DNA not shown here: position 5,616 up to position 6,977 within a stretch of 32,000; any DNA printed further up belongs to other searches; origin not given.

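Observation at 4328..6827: Tightly coupled B12-radical-SAM / type III PKS pair: candidate undescribed tailoring pathway for a polyketide-type lipid or phenolic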

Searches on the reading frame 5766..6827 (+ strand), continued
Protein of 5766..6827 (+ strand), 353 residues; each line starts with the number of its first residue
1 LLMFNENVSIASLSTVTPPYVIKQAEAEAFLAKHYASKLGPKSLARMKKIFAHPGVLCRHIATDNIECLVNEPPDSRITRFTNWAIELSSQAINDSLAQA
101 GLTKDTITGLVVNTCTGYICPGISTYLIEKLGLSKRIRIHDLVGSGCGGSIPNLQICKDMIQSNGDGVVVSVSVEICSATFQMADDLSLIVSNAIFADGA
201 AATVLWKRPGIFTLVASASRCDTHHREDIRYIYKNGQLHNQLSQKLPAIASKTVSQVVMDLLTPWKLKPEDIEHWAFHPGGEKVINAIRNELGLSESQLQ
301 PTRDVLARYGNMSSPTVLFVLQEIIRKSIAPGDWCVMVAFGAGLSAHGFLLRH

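Call 23: find_related_loci(query=A1, collection=genome_contigs, flank=6000)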
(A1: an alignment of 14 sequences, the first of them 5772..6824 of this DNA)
Query A1 (351 aa) in genome_contigs; peptide patterns used: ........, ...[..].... (x = any residue, [..] = any of these).
418 stretches matched a pattern; 367 encode a relative of the query (tblastn E <= 1e-3); the best 80 are kept; 80 distinct loci.
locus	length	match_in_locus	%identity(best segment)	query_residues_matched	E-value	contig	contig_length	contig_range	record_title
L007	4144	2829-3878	77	1-350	0e+0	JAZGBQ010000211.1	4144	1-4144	MAG: Candidatus Neomarinimicrobiota bacterium isolate SCS2bin.2 SCS2bin.2_211, whole genome shotgun sequence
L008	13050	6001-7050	76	1-350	0e+0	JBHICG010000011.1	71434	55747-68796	MAG: Candidatus Scalinduaceae bacterium isolate FS_1_bin.16 NODE_15_length_71434_cov_14.005674, whole genome shotgun seq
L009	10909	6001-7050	77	1-350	3e-179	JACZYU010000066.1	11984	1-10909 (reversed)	MAG: Planctomycetota bacterium isolate B27T3L11 B27T3L11_NODE5670, whole genome shotgun sequence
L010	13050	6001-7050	73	1-350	3e-178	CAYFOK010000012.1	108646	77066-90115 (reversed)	MAG TPA_asm: uncultured Candidatus Scalindua sp. isolate ERP019367_co2_59 genome assembly, contig: NODE_199_length_10864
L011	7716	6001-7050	75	1-350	1e-177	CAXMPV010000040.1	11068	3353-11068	MAG: uncultured Thermodesulfobacteriota bacterium isolate 07C-BC-St04_bin.21.strict genome assembly, contig: NODE_40_len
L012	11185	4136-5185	75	1-350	3e-177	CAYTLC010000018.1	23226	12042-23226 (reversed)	MAG TPA_asm: uncultured Candidatus Scalindua sp. isolate binchicken_co65_322 genome assembly, contig: NODE_9047_length_2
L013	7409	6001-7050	73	1-350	6e-176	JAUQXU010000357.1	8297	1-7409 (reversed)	MAG: Candidatus Brocadia sp. isolate BIN37 contig_236481, whole genome shotgun sequence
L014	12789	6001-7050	75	1-350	1e-175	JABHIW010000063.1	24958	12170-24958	MAG: Candidatus Scalindua sp. isolate SI037_bin72 k141_973509, whole genome shotgun sequence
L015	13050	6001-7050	72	1-350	8e-175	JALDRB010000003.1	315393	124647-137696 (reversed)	MAG: Candidatus Scalindua sp. isolate RBC_AMX3 BC1.64.fa-3, whole genome shotgun sequence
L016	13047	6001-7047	72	2-350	1e-173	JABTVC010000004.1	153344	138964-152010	MAG: Planctomycetia bacterium isolate H5_AMX3 seq004, whole genome shotgun sequence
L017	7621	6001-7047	71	2-350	2e-173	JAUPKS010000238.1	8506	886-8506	MAG: Planctomycetota bacterium isolate erpe_2018_pw_0hr_WHONDRS-PP48-000085_B_bin.5 scaffold_1079691, whole genome shotg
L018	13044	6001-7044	74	2-349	5e-172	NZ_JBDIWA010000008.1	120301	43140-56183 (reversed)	MAG: Candidatus Kuenenia sp. isolate Bin_40 NODE_112_length_120301_cov_17.050385, whole genome shotgun sequence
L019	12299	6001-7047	73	2-350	1e-171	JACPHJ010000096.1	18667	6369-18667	MAG: Planctomycetota bacterium isolate NC_groundwater_411_Ag_B-0.1um_42_12 GD18-4_B1_scaffold_686444, whole genome shotg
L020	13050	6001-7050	70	1-350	5e-171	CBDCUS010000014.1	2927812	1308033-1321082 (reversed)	MAG: Candidatus Scalinduaceae bacterium isolate 06c2e644-e4ca-4b95-b966-bf5aaa188cb2 genome assembly, contig: contig_14,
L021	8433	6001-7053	72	1-350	1e-170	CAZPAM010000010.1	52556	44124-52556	MAG TPA_asm: uncultured Candidatus Scalindua sp. isolate SRP200020_co5_90 genome assembly, contig: NODE_896_length_52556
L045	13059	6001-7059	59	1-350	1e-147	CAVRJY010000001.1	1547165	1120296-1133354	MAG: Nitrospirota bacterium isolate MFD01299.bin.1.245 genome assembly, contig: contig_11371, whole genome shotgun seque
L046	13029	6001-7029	61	8-350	1e-147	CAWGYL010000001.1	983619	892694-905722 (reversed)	MAG: Nitrospirota bacterium isolate MFD01716.bin.1.191 genome assembly, contig: contig_10655, whole genome shotgun seque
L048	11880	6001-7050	61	1-350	4e-145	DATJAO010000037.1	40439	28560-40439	MAG TPA_asm: Nitrospirota bacterium isolate SMAG_U15329 k141_1324763, whole genome shotgun sequence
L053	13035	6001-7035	59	6-350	1e-143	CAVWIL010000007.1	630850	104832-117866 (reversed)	MAG: Nitrospirota bacterium isolate MFD02199.bin.2.179 genome assembly, contig: contig_31457, whole genome shotgun seque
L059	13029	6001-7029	60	8-350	9e-141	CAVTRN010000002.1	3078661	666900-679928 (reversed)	MAG: Nitrospirota bacterium isolate MFD09567.bin.1.28 genome assembly, contig: contig_51523, whole genome shotgun sequen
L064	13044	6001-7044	57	3-350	2e-139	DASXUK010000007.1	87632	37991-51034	MAG TPA_asm: Desulfuromonadaceae bacterium isolate SMAG_U4716 k141_387452, whole genome shotgun sequence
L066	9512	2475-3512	61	4-350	8e-139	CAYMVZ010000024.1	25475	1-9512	MAG TPA_asm: uncultured Nitrospinota bacterium isolate binchicken_co201_466 genome assembly, contig: NODE_1866_length_25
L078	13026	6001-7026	61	8-350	9e-137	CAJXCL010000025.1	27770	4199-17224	MAG TPA_asm: uncultured Nitrospirae bacterium isolate ERR599099_bin.62_MetaBAT_v2.12.1_MAG genome assembly, contig: NODE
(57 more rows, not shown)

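Call 39: search_solved_structures(query=window:5772-6824:+, max_evalue=1e-10)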
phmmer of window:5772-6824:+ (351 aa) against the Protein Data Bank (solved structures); distinct sequences matched with E-value up to 1e-10: 109 (the best 60 are shown).
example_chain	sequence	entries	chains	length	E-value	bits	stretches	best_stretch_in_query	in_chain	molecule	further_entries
4b0n_A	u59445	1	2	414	2.3e-34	122.1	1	70-350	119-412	POLYKETIDE SYNTHASE III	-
1ted_A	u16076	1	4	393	1.3e-33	119.5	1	8-348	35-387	pks18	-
1tee_A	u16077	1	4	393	4.4e-32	114.5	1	8-348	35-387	pks18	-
6op5_A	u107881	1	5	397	1e-31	113.3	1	48-345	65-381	Styrylpyrone synthase 1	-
7bur_A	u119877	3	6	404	2e-30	109.1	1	73-350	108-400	Chalcone synthase 1 | Chalcone synthase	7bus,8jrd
1i8b_A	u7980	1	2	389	2.2e-30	108.9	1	85-350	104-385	CHALCONE SYNTHASE 2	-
1ee0_A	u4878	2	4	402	2.7e-30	108.6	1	9-333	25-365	2-PYRONE SYNTHASE | PYRONE SYNTHASE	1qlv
6op5_C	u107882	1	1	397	2.9e-30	108.5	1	48-345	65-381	Styrylpyrone synthase 1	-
1i88_A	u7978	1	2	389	4.7e-30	107.8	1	85-350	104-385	CHALCONE SYNTHASE 2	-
1i89_A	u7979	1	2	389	5.2e-30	107.7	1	85-350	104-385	CHALCONE SYNTHASE 2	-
7cb3_A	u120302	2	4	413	6.5e-30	107.4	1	8-348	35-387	Chalcone/stilbene synthase | Chalcone synthase-like protein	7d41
1i86_A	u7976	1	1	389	7.5e-30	107.2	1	85-350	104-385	CHALCONE SYNTHASE 2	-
1bq6_A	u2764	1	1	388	1.1e-29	106.6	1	85-350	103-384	CHALCONE SYNTHASE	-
1bi5_A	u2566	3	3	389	1.1e-29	106.6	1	85-350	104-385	CHALCONE SYNTHASE | PROTEIN (CHALCONE SYNTHASE)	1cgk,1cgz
9uub_A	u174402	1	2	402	2e-29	105.7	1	85-349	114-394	stilbene synthase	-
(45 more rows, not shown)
